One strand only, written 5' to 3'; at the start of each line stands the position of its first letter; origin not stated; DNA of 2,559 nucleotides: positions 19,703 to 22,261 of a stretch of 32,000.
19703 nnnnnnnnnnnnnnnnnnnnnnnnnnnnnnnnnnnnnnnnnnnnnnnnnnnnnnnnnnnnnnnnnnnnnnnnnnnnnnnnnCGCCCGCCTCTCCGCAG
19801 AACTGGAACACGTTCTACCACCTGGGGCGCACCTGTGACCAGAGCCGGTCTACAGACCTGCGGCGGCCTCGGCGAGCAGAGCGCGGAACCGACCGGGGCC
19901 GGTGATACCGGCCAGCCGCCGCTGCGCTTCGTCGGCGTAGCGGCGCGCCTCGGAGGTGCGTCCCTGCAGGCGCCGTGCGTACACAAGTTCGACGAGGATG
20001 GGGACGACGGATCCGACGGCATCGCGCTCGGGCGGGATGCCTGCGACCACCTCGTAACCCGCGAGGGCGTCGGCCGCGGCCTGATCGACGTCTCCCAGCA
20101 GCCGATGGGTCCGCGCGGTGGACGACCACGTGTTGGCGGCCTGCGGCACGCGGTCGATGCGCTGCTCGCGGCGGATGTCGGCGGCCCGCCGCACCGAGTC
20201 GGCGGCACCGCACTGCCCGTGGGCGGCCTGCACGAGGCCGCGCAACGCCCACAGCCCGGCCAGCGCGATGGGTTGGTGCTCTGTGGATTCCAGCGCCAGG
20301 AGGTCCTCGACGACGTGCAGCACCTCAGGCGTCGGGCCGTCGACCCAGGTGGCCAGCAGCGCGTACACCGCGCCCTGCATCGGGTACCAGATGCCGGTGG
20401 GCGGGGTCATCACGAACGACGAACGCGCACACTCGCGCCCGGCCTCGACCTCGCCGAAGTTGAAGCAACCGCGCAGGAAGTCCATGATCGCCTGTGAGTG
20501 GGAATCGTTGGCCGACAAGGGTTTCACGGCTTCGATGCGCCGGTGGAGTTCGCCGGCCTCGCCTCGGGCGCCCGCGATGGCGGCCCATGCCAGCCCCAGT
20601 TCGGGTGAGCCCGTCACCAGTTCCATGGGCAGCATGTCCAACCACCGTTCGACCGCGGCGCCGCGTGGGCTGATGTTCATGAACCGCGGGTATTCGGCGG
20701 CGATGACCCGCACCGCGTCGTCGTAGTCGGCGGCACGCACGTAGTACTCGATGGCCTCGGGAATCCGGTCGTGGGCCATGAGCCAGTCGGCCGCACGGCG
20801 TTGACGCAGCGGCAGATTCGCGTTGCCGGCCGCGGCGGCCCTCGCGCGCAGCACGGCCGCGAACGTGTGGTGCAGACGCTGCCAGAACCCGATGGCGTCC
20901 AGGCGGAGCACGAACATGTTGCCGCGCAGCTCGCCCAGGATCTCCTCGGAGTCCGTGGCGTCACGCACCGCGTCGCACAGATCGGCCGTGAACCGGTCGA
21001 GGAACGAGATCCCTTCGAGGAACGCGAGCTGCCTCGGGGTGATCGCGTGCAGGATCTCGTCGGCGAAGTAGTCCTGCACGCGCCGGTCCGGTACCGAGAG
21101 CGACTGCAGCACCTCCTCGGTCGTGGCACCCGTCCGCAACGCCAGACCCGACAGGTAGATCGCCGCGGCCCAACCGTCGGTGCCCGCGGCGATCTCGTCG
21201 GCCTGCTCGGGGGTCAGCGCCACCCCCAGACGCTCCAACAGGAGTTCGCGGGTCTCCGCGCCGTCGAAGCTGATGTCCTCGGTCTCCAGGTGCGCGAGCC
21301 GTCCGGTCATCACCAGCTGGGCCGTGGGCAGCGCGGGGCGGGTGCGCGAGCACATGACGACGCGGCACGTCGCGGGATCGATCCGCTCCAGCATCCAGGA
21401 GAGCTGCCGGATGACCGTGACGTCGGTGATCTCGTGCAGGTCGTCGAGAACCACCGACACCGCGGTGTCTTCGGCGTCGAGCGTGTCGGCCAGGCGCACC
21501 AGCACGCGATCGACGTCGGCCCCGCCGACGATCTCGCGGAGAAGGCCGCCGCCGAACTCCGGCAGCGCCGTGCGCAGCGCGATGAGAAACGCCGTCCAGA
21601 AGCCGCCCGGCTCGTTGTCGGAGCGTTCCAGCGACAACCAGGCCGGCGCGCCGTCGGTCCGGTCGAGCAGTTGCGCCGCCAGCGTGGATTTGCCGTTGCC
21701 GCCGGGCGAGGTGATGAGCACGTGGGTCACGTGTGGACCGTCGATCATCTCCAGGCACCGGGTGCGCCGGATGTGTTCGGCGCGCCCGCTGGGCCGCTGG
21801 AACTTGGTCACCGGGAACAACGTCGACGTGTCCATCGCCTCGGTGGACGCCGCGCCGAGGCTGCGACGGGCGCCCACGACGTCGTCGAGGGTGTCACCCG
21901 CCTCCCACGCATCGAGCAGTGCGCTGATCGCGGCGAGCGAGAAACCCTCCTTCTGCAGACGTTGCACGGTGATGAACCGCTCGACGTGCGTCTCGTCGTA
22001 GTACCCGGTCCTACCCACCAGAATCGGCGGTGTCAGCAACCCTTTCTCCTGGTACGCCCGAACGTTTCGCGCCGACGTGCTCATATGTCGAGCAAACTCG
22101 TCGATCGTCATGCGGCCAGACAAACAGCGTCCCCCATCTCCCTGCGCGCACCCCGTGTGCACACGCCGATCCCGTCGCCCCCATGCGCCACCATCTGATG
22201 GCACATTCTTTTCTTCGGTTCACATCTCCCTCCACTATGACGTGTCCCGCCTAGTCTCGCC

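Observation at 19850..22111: MerR DNA-binding domain fused to a MalT/LAL-type STAND ATPase with no LuxR HTH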

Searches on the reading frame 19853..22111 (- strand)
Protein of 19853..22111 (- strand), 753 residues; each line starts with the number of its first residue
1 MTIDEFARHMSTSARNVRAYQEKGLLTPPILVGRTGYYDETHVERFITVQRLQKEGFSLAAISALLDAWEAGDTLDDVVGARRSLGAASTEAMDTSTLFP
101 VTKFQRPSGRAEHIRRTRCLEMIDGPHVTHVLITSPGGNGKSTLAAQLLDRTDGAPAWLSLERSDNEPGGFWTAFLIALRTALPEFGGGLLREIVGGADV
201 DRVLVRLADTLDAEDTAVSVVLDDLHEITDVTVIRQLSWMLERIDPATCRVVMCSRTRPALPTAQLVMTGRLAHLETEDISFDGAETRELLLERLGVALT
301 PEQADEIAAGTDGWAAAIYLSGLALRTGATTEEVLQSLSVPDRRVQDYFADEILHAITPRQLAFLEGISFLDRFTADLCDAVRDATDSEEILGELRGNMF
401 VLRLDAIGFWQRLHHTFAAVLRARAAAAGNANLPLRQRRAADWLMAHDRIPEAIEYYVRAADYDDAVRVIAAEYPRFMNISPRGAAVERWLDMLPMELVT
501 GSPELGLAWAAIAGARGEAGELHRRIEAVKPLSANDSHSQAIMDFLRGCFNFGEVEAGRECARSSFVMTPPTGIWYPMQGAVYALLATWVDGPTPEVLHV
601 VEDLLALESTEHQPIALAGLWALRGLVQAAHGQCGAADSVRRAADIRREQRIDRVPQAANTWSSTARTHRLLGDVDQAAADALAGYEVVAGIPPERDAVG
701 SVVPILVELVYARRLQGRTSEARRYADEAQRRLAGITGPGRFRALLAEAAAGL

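Call 4: search_protein_families(library=pfam, proteins=[window:19853-22111:-], max_evalue=0.1)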
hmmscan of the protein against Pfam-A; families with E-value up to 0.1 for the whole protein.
window:19853-22111:- (753 aa): 6 families
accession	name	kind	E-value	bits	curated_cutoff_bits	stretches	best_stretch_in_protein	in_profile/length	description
PF13411.12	MerR_1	-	1.7e-17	63.7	21.6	1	1-68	1-68/69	MerR HTH family regulatory protein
PF13191.12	AAA_16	-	0.00014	22.9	32.6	1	109-243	4-158/167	AAA ATPase domain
PF00376.29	MerR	-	0.00026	21.2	28.2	1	2-33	1-33/38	MerR family regulatory protein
PF13401.12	AAA_22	-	0.0035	18.1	27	1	130-237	7-104/130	AAA domain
PF09278.17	MerR-DNA-bind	-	0.075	14.1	25.4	0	44-72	2-30/65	MerR, DNA binding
PF25170.1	TPR_WDR35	-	0.08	13.3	27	0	440-471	10-41/68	WD repeat-containing protein 35, TPR repeats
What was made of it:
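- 21902..22111 (-): MerR-type winged helix-turn-helix, residues 1-70. Pfam MerR_1 covers residues 1-68, E=1.7e-17 (call 4).
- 21809..21901 (-): Flexible linker, residues 71-101, in place of the MerR coiled-coil helix. PF09278 matches only model positions 2-30 of 65 (call 4).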

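Call 5: search_protein_families(library=ncbifam, proteins=[window:19853-22111:-], max_evalue=0.1)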
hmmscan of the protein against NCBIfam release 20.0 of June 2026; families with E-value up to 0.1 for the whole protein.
window:19853-22111:- (753 aa): 12 families
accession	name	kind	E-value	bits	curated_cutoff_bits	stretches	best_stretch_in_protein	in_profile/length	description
NF003420.0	PRK04841.1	equivalog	2.3e-57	194.7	537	1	102-729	5-638/903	HTH-type transcriptional regulator MalT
TIGR02044.1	CueR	equivalog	7.2e-09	35.8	147.4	1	1-70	1-71/127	Cu(I)-responsive transcriptional regulator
NF047375.1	HeatShock_HspR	equivalog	6.7e-06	26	105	1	13-76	16-80/92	heat shock protein transcriptional repressor HspR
TIGR02051.1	MerR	equivalog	7.1e-06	26.3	150.85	1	2-68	1-68/124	mercury resistance transcriptional regulator MerR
NF010315.0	PRK13752.1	subfamily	4.9e-05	23.4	261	1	1-67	8-75/144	mercury resistance transcriptional regulator MerR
NF007590.0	PRK10227.1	equivalog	0.00064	19.8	244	1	1-67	1-68/135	Cu(I)-responsive transcriptional regulator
TIGR02047.1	CadR-PbrR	equivalog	0.0014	18.7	151.45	1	1-67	1-68/127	Cd(II)/Pb(II)-responsive transcriptional regulator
NF047377.1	heat_HspR_dupli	exception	0.0039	16.7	300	1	15-67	20-73/214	heat shock protein transcriptional repressor HspR, fused homodimer type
NF033783.1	coreg_MerD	equivalog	0.026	14.9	170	1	2-74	5-78/121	mercury resistance co-regulator MerD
TIGR01950.1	SoxR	equivalog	0.029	14.1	116.9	0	1-73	2-74/142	redox-sensitive transcriptional activator SoxR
TIGR02054.1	MerD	equivalog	0.031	14.8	103.65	1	2-88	5-94/120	mercuric resistance transcriptional repressor MerD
NF007069.0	PRK09514.1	equivalog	0.039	13.9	143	1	3-67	4-69/141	Zn(2+)-responsive transcriptional regulator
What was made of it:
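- On MerR family (classical): CueR, MerR and HspR models match residues 1-70 (call 5).
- On MalT / LAL (large ATP-binding LuxR) regulators: The MalT model match ends at position 638 of 903 (call 5).
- Checked: The NCBIfam MalT model covers residues 102-729 against model positions 5-638 of 903, E=2.3e-57 (call 5).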

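Call 6: find_homologous_proteins(query=window:19853-22111:-)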
Query window:19853-22111:- (753 aa): 182 proteins with E <= 0.001 among 8000 candidates; the best 120 are listed.
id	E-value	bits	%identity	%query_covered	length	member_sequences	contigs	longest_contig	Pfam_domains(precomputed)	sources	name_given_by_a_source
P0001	0.0e+0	1672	100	100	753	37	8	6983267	PF25873.1,PF13411.13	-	-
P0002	0.0e+0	1125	69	100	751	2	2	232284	PF25873.1,PF00376.30,PF13411.13,PF13401.13,PF13191.13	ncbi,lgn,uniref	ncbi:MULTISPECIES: MerR family transcriptional regulator [unclassified Mycolicibacterium]|uniref:Mer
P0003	1.1e-263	895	57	100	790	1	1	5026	PF25873.1,PF13411.13,PF13191.13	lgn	-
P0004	9.2e-252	856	55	100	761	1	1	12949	PF25873.1,PF00376.30,PF13411.13,PF13191.13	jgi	jgi:ATP/maltotriose-dependent transcriptional regulator MalT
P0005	4.5e-249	847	52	100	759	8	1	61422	PF25873.1,PF13411.13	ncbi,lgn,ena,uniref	ncbi:MerR family transcriptional regulator [Mycolicibacterium sp.]|uniref:MerR family transcriptiona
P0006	6.4e-244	830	54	100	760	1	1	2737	PF25873.1,PF13411.13,PF13191.13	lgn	-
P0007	3.3e-240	818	54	100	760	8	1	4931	PF25873.1,PF00376.30,PF13411.13,PF13401.13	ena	-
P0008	2.2e-236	805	51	100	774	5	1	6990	PF25873.1,PF00376.30,PF13411.13,PF13401.13,PF13191.13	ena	-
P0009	7.0e-236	803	51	100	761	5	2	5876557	PF25873.1,PF00376.30,PF13411.13,PF13191.13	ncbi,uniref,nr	ncbi:MerR family transcriptional regulator [Mycolicibacterium confluentis]|uniref:Serine/threonine p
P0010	4.9e-233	794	50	100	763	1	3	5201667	PF25873.1,PF00376.30,PF13411.13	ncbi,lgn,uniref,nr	ncbi:MerR family transcriptional regulator [[Mycobacterium] wendilense]|uniref:MerR family transcrip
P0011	1.1e-231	790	50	100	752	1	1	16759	PF25873.1,PF00376.30,PF13411.13,PF13401.13,PF13191.13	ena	-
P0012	2.9e-229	782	50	100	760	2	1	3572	PF25873.1,PF00376.30,PF13411.13,PF13401.13,PF13191.13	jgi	jgi:ATP/maltotriose-dependent transcriptional regulator MalT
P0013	1.6e-224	766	50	98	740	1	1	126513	PF25873.1,PF13411.13,PF13401.13,PF13191.13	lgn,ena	-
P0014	1.8e-224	766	49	100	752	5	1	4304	PF25873.1,PF00376.30,PF13411.13,PF13401.13,PF13191.13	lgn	-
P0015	3.9e-221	755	47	99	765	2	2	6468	PF25873.1,PF13411.13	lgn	-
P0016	1.4e-220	753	50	99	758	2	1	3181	PF25873.1,PF00376.30,PF13411.13,PF13401.13,PF13191.13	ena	-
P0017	1.4e-202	693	47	100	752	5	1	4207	PF25873.1,PF00376.30,PF13411.13,PF13191.13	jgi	jgi:ATP/maltotriose-dependent transcriptional regulator MalT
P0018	9.1e-200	684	48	99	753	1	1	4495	PF25873.1,PF00376.30,PF13411.13,PF13401.13,PF13191.13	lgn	-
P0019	5.6e-197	675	45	100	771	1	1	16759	PF25873.1,PF00376.30,PF13411.13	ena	-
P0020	3.0e-194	666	44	100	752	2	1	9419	PF25873.1,PF13411.13,PF13401.13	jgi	jgi:ATP/maltotriose-dependent transcriptional regulator MalT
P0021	1.8e-185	637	44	96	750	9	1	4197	PF25873.1,PF00376.30,PF13411.13,PF09278.18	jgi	-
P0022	8.4e-107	377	37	88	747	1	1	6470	PF25873.1,PF00196.26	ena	-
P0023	5.3e-101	358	50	47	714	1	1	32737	PF00376.30,PF13411.13,PF01590.33,PF13492.13,PF13401.13,PF13191.13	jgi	jgi:DNA-binding transcriptional MerR regulator/GAF domain-containing protein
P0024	6.6e-92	327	35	87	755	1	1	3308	PF25873.1,PF00196.26,PF13401.13,PF13191.13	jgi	jgi:LuxR family transcriptional regulator, maltose regulon positive regulatory protein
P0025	1.8e-55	207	33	57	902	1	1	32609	PF25873.1,PF17874.8,PF00196.26,PF13191.13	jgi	jgi:LuxR family maltose regulon positive regulatory protein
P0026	2.3e-55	207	35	55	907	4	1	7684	PF25873.1,PF17874.8,PF00196.26,PF13191.13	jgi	jgi:LuxR family maltose regulon positive regulatory protein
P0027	4.2e-51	193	33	56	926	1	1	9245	PF25873.1,PF17874.8,PF00196.26,PF13424.13,PF07719.24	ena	-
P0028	2.9e-50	190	30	61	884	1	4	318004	PF25873.1,PF17874.8,PF00196.26,PF13424.13,PF13401.13,PF13191.13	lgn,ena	-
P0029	5.5e-50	189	33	57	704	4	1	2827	PF25873.1,PF17874.8,PF00515.35,PF00196.26,PF13424.13,PF13432.13,PF08281.19,PF07719.24,PF13191.13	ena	-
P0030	4.2e-48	183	29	55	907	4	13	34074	PF25873.1,PF17874.8,PF00515.35,PF00196.26,PF13424.13,PF13181.13,PF07719.24,PF13191.13,PF13374.13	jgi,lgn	jgi:LuxR family maltose regulon positive regulatory protein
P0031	1.2e-46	178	29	85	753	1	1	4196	PF25873.1,PF17874.8,PF00196.26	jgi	jgi:LuxR family transcriptional regulator, maltose regulon positive regulatory protein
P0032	5.7e-46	176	33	56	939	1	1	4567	PF25873.1,PF17874.8,PF00196.26,PF05729.19,PF13424.13,PF13401.13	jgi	jgi:LuxR family transcriptional regulator, maltose regulon positive regulatory protein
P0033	6.8e-46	175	32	56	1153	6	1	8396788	PF25873.1,PF07714.24,PF00069.32,PF17874.8,PF24883.3,PF13401.13,PF13191.13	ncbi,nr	ncbi:protein kinase [Rhodococcus sp. USK10]|nr:serine/threonine-protein kinase [Rhodococcus sp. USK1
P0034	1.6e-45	174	32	54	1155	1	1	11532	PF25873.1,PF07714.24,PF00069.32,PF17874.8,PF24883.3,PF13401.13,PF13191.13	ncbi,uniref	ncbi:protein kinase [Rhodococcus sp. NPDC057014]|uniref:protein kinase domain-containing protein n=1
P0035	4.0e-45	173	28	58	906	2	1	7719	PF25873.1,PF17874.8,PF00515.35,PF00196.26,PF13424.13,PF13181.13,PF07719.24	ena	-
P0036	4.2e-45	173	32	54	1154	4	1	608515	PF25873.1,PF07714.24,PF00069.32,PF17874.8,PF24883.3,PF13424.13,PF13401.13,PF13191.13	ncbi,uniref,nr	ncbi:protein kinase [Rhodococcus sp. ACS1]|uniref:serine/threonine-protein kinase n=1 Tax=Rhodococcu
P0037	5.3e-45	172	33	52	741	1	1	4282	PF25873.1,PF00196.26,PF13191.13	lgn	-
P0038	7.6e-45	172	30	56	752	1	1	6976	PF25873.1,PF00196.26,PF13191.13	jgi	jgi:LuxR family maltose regulon positive regulatory protein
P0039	9.9e-45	172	32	57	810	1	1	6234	PF25873.1,PF17874.8,PF00196.26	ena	-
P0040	1.1e-44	171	27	72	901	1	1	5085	PF25873.1,PF17874.8,PF00196.26,PF13424.13,PF13191.13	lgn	-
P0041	1.2e-44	171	33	43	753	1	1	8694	PF25873.1,PF17874.8,PF00196.26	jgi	jgi:LuxR family transcriptional regulator, maltose regulon positive regulatory protein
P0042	4.1e-44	169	31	62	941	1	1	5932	PF25873.1,PF17874.8,PF00515.35,PF00196.26,PF13424.13,PF13176.13,PF13181.13,PF07719.24,PF13191.13,PF13374.13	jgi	-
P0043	7.3e-44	169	33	49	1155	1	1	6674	PF25873.1,PF07714.24,PF00069.32,PF24883.3,PF13401.13,PF13191.13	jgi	jgi:serine/threonine-protein kinase PknK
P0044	1.4e-43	168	34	53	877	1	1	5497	PF25873.1,PF00196.26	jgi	jgi:LuxR family maltose regulon positive regulatory protein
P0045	9.3e-43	165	31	59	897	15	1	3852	PF25873.1,PF17874.8,PF00196.26,PF13424.13,PF13401.13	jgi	jgi:LuxR family maltose regulon positive regulatory protein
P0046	1.0e-42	165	35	53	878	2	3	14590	PF25873.1,PF17874.8,PF00196.26,PF13401.13,PF13191.13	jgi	jgi:LuxR family maltose regulon positive regulatory protein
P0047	1.6e-42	164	32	51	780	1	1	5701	PF25873.1,PF00196.26,PF13401.13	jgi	jgi:LuxR family maltose regulon positive regulatory protein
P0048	3.8e-42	163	34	53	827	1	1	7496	PF25873.1,PF17874.8,PF00196.26,PF13191.13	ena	-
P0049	3.9e-42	163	30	69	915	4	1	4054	PF25873.1,PF17874.8,PF00196.26,PF13424.13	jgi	jgi:LuxR family maltose regulon positive regulatory protein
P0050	4.8e-42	163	33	55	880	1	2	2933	PF25873.1,PF17874.8,PF00196.26,PF13424.13,PF13401.13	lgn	-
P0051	5.2e-42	163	35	48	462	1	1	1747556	PF25873.1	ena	-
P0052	5.2e-42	163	29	74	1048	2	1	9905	PF25873.1,PF17874.8,PF00196.26,PF13191.13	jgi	-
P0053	5.5e-42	162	32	52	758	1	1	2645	PF25873.1,PF17874.8,PF00196.26,PF13401.13,PF13191.13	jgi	jgi:LuxR family transcriptional regulator, maltose regulon positive regulatory protein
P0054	6.1e-42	162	29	55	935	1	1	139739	PF25873.1,PF13384.13,PF17874.8,PF00196.26,PF13424.13,PF08281.19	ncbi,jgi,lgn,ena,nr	ncbi:MAG TPA: LuxR C-terminal-related transcriptional regulator [Anaerolineae bacterium]|nr:LuxR C-t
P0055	6.7e-42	162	32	57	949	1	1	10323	PF25873.1,PF17874.8,PF00196.26,PF05729.19,PF13424.13,PF13191.13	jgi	jgi:LuxR family transcriptional regulator, maltose regulon positive regulatory protein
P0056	6.8e-42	162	30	56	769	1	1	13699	PF25873.1,PF00196.26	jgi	jgi:LuxR family transcriptional regulator, maltose regulon positive regulatory protein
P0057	8.7e-42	162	28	65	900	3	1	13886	PF25873.1,PF17874.8,PF00196.26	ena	-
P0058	1.3e-41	161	29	59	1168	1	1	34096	PF25873.1,PF07714.24,PF00069.32,PF17874.8,PF24883.3,PF13401.13,PF13191.13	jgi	jgi:ATP/maltotriose-dependent transcriptional regulator MalT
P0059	1.5e-41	161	33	54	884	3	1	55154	PF25873.1,PF17874.8,PF00196.26,PF13401.13,PF13191.13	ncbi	ncbi:MAG TPA: LuxR C-terminal-related transcriptional regulator, partial [Thermomicrobiales bacteriu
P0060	1.7e-41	161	31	52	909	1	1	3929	PF25873.1,PF17874.8,PF00196.26,PF13191.13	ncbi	-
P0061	2.0e-41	161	27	54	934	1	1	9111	PF25873.1,PF25058.2,PF17874.8,PF00515.35,PF00196.26,PF13424.13,PF13181.13,PF07719.24,PF13191.13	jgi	jgi:LuxR family maltose regulon positive regulatory protein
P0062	2.2e-41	160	32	54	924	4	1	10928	PF14559.13,PF25873.1,PF17874.8,PF00515.35,PF00196.26,PF13424.13,PF08281.19,PF07719.24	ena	-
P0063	2.2e-41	160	26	84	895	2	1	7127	PF25873.1,PF17874.8,PF00196.26,PF13401.13,PF07719.24,PF13191.13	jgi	-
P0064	3.4e-41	160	33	50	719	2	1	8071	PF25873.1,PF00196.26,PF13191.13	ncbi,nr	ncbi:MAG TPA: LuxR C-terminal-related transcriptional regulator [Clostridia bacterium]|nr:LuxR C-ter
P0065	4.3e-41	160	32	55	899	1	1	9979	PF25873.1,PF17874.8,PF00196.26,PF13424.13,PF13191.13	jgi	jgi:LuxR family maltose regulon positive regulatory protein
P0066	5.9e-41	159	31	54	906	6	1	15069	PF14559.13,PF25873.1,PF17874.8,PF00515.35,PF00196.26,PF13424.13,PF13181.13,PF07719.24,PF13191.13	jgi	jgi:LuxR family maltose regulon positive regulatory protein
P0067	1.5e-40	158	31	54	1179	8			PF25873.1,PF07714.24,PF00069.32,PF17874.8,PF24883.3,PF13401.13,PF13191.13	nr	nr:serine/threonine-protein kinase [Rhodococcus wratislaviensis]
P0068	2.7e-40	157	29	58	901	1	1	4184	PF25873.1,PF17874.8,PF00196.26,PF13191.13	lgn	-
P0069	2.9e-40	157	29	56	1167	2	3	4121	PF25873.1,PF07714.24,PF00069.32,PF17874.8,PF24883.3,PF13401.13,PF13191.13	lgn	-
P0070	5.4e-40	156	31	54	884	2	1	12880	PF25873.1,PF17874.8,PF00196.26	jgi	-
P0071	6.7e-40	156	31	54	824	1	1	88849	PF25873.1,PF17874.8,PF00515.35,PF13424.13,PF13176.13,PF13432.13,PF13181.13,PF07719.24,PF13374.13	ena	-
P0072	7.0e-40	155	31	56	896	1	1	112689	PF25873.1,PF17874.8,PF00196.26,PF13401.13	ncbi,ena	-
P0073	1.4e-39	155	28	56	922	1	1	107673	PF07721.21,PF14559.13,PF25873.1,PF17874.8,PF00196.26,PF13424.13,PF13432.13,PF07719.24,PF13191.13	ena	-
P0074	1.8e-39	154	29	62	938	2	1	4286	PF25873.1,PF17874.8,PF00196.26,PF13424.13,PF13191.13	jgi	jgi:LuxR family transcriptional regulator, maltose regulon positive regulatory protein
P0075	3.5e-39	153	29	50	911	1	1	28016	PF25873.1,PF17874.8,PF00196.26,PF13424.13,PF13191.13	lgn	-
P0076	3.5e-39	153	32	50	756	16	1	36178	PF25873.1,PF17874.8,PF00196.26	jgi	jgi:LuxR family maltose regulon positive regulatory protein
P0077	4.4e-39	153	33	48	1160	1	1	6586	PF25873.1,PF07714.24,PF00069.32,PF17874.8,PF24883.3,PF13401.13,PF25199.2,PF13191.13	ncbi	ncbi:MAG: protein kinase [Rhodococcus sp. (in: high G+C Gram-positive bacteria)]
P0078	6.0e-39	152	31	55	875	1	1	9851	PF25873.1,PF17874.8,PF00196.26,PF13401.13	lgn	-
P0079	2.4e-38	150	28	55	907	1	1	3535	PF25873.1,PF17874.8,PF00196.26,PF13424.13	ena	-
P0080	3.7e-38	150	29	55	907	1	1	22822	PF25873.1,PF17874.8,PF00196.26,PF13424.13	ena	-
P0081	8.0e-38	149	31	54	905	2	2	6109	PF25873.1,PF17874.8,PF00196.26,PF13191.13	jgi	jgi:LuxR family transcriptional regulator, maltose regulon positive regulatory protein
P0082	2.8e-37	147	30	57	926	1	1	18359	PF25873.1,PF13384.13,PF17874.8,PF00515.35,PF00196.26,PF13424.13,PF13401.13,PF13428.13,PF13181.13,PF07719.24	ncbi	-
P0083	1.1e-36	145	29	68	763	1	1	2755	PF25873.1,PF00196.26,PF13401.13,PF13191.13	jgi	jgi:LuxR family maltose regulon positive regulatory protein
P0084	2.5e-36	144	30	52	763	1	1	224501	PF25873.1,PF00196.26,PF13401.13,PF13191.13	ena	-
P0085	2.7e-36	144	30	53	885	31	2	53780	PF25873.1,PF17874.8,PF00196.26,PF13401.13,PF13191.13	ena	-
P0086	2.9e-36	144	32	62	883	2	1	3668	PF25873.1,PF17874.8,PF00196.26,PF13401.13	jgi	jgi:LuxR family transcriptional regulator, maltose regulon positive regulatory protein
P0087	4.1e-36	143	27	64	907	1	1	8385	PF25873.1,PF17874.8,PF00196.26,PF13424.13,PF13401.13,PF13181.13,PF07719.24,PF13191.13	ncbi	-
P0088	6.1e-36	142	30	56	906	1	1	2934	PF25873.1,PF17874.8,PF00196.26,PF13424.13,PF13191.13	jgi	jgi:LuxR family maltose regulon positive regulatory protein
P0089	3.1e-35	140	30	57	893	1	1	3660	PF25873.1,PF00196.26,PF13424.13,PF13428.13,PF13191.13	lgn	-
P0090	3.3e-35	140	30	52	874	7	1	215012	PF25873.1,PF00196.26,PF13191.13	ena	-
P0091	8.2e-35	139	29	60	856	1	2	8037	PF25873.1,PF17874.8,PF00196.26,PF13424.13,PF13432.13,PF07719.24,PF13191.13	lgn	-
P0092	1.3e-34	138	33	50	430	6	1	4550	PF25873.1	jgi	jgi:LuxR family maltose regulon positive regulatory protein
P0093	1.3e-34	138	31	52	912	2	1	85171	PF25873.1,PF00196.26,PF13401.13,PF13191.13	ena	-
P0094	2.4e-34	137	27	54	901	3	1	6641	PF25873.1,PF17874.8,PF00515.35,PF00196.26,PF13424.13,PF13401.13,PF08281.19,PF13181.13,PF07719.24,PF13191.13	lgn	-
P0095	3.0e-34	137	31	53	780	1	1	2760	PF25873.1,PF17874.8,PF00196.26,PF13401.13,PF13191.13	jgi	jgi:LuxR family transcriptional regulator, maltose regulon positive regulatory protein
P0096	5.5e-34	136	29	55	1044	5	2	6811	PF03704.24,PF25873.1,PF00486.35,PF13191.13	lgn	-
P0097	1.7e-33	134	28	58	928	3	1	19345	PF25873.1,PF17874.8,PF00196.26,PF13424.13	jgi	jgi:LuxR family maltose regulon positive regulatory protein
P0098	3.1e-33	134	31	52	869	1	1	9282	PF25873.1,PF00196.26,PF13401.13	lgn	-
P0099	8.7e-33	132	29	55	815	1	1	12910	PF25873.1,PF07714.24,PF00069.32,PF24883.3,PF13401.13,PF13191.13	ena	-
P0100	1.2e-32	132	34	39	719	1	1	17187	PF25873.1,PF17874.8,PF00196.26,PF11127.15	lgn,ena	-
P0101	2.1e-32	131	31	53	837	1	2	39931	PF25873.1,PF00196.26,PF13401.13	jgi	jgi:LuxR family maltose regulon positive regulatory protein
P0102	2.2e-32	131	31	56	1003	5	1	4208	PF25873.1,PF00196.26,PF13424.13,PF07719.24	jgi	jgi:LuxR family maltose regulon positive regulatory protein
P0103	3.6e-32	130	30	57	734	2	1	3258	PF25873.1,PF00196.26,PF13401.13,PF25199.2,PF13191.13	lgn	-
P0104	6.0e-32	129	28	55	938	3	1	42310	PF25873.1,PF17874.8,PF00196.26,PF08281.19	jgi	jgi:LuxR family maltose regulon positive regulatory protein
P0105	1.2e-31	128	29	55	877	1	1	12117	PF25873.1,PF00196.26,PF13401.13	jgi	jgi:LuxR family maltose regulon positive regulatory protein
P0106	1.3e-31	128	26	60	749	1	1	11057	PF25873.1,PF00196.26,PF13401.13,PF13191.13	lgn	-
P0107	2.2e-31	127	29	54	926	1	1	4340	PF25873.1,PF17874.8,PF00196.26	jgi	-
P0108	3.0e-31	127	28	52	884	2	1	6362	PF25873.1,PF17874.8,PF00196.26,PF13401.13,PF13191.13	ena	-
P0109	3.6e-31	127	29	30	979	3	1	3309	PF14559.13,PF25873.1,PF17874.8,PF00196.26,PF13424.13,PF13428.13,PF07719.24,PF13191.13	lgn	-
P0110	3.9e-31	127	28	52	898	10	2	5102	PF25873.1,PF00196.26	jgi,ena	-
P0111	3.9e-31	127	33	43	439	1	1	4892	PF25873.1,PF13412.13,PF13936.13,PF00196.26,PF13401.13,PF08281.19,PF13191.13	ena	-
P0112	8.9e-31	125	26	62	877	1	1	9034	PF25873.1,PF17874.8,PF00196.26,PF13401.13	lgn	-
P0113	1.0e-30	125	31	55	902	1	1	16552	PF07721.21,PF25873.1,PF17874.8,PF00196.26,PF05729.19,PF13424.13,PF13181.13,PF07719.24,PF13191.13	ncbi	-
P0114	1.2e-30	125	31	56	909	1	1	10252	PF25873.1,PF17874.8,PF00196.26,PF13424.13,PF13191.13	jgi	jgi:LuxR family maltose regulon positive regulatory protein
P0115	1.8e-30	124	27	55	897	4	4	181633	PF25873.1,PF17874.8,PF00196.26,PF08281.19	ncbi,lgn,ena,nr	ncbi:MAG: LuxR family transcriptional regulator [Salinisphaeraceae bacterium]|nr:LuxR family transcr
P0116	2.0e-30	124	28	52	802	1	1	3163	PF25873.1,PF13401.13,PF13191.13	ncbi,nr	ncbi:MAG TPA: AAA family ATPase, partial [Agromyces sp.]|nr:AAA family ATPase [Agromyces sp.]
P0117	2.7e-30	124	30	52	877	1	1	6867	PF25873.1,PF00196.26,PF13401.13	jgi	jgi:LuxR family maltose regulon positive regulatory protein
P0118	4.9e-30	123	29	52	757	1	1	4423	PF25873.1,PF17874.8,PF00196.26,PF13191.13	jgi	jgi:LuxR family transcriptional regulator, maltose regulon positive regulatory protein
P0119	6.0e-30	123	31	54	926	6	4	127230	PF25873.1,PF17874.8,PF00196.26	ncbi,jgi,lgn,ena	-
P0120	6.1e-30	123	29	52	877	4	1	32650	PF25873.1,PF17874.8,PF00196.26,PF13401.13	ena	-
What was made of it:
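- Closest known: PknK-type kinases. Same: They share the MalT-like STAND regulatory module at 29-33% identity (call 6).
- PknK-like kinases share the STAND module (call 6).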
